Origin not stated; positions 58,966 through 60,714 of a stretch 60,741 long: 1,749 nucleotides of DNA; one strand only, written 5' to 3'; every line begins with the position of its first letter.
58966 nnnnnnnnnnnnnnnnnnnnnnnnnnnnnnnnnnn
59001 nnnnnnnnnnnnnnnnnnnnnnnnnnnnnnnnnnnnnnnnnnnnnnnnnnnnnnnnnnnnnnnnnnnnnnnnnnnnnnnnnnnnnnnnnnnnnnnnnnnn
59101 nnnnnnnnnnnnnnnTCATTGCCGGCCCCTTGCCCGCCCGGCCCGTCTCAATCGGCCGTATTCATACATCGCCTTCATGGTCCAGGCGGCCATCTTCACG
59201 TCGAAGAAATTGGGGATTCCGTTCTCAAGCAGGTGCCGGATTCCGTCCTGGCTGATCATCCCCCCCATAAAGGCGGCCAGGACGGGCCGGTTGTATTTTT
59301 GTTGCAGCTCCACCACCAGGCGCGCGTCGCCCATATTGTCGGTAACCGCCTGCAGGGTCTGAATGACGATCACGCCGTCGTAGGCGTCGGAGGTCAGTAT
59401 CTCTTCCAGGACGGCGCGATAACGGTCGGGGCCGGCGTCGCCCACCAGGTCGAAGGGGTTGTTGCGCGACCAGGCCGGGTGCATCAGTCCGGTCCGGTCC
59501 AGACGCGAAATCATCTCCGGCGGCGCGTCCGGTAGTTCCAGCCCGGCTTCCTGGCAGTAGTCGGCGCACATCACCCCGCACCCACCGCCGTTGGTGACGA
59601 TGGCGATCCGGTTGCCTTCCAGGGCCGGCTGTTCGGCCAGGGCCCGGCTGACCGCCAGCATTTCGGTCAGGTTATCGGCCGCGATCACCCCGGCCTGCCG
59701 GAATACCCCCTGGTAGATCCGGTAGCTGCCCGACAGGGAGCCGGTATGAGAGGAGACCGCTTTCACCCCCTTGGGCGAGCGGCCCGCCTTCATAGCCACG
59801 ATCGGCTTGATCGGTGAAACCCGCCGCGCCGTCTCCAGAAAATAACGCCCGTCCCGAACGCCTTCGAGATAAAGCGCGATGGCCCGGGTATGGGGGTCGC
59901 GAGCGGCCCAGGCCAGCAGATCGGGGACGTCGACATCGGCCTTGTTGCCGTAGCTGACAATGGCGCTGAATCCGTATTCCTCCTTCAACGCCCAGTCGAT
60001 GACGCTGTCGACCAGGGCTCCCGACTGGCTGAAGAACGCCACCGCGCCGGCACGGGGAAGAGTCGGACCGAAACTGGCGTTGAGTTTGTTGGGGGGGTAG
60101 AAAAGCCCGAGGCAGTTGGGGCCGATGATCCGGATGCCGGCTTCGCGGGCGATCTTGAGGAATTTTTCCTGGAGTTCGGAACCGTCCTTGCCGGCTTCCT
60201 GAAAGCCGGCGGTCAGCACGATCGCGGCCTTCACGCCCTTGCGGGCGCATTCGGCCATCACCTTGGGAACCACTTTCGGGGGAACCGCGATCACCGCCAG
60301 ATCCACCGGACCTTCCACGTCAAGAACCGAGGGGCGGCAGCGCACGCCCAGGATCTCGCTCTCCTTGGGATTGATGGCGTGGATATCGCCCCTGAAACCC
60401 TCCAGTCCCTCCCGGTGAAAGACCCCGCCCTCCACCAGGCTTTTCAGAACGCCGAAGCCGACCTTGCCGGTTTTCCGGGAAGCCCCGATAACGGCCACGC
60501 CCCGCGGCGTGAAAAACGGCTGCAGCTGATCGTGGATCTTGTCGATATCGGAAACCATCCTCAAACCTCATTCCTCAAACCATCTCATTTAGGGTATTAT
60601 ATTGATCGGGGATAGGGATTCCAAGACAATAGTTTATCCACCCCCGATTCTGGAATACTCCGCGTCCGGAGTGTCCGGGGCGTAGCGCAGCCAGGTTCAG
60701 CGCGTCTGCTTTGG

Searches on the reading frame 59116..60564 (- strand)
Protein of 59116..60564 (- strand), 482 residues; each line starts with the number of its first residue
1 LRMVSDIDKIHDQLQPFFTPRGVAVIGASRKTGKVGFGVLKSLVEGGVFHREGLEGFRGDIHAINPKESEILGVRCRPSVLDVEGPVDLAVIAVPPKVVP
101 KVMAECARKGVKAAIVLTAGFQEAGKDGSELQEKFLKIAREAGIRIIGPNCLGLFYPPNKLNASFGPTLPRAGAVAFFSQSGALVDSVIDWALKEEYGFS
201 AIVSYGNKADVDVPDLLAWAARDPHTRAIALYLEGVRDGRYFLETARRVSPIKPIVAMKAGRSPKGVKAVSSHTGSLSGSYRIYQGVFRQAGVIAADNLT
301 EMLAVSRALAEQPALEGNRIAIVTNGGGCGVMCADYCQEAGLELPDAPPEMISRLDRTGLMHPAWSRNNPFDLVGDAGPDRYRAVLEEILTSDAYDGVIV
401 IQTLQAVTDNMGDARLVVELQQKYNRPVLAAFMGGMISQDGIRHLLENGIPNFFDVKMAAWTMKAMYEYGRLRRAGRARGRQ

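Call 83: search_protein_families(library=pfam, proteins=[window:59116-60564:-], max_evalue=0.0001)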
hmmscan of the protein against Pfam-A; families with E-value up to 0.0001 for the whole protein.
window:59116-60564:- (482 aa): 4 families
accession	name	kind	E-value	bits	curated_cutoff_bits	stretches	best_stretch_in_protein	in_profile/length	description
PF13607.11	Succ_CoA_lig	-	9.6e-54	181.3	27.4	1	172-309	1-138/138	Succinyl-CoA ligase like flavodoxin domain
PF13380.12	CoA_binding_2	-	7.9e-26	91.2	22.8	1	23-155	3-114/116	CoA binding domain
PF02629.25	CoA_binding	-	6.5e-09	36.9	22.3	1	56-120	30-97/97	CoA binding domain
PF19045.5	Ligase_CoA_2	-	1.4e-08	35.4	23.7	1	321-468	2-153/162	Ligase-CoA domain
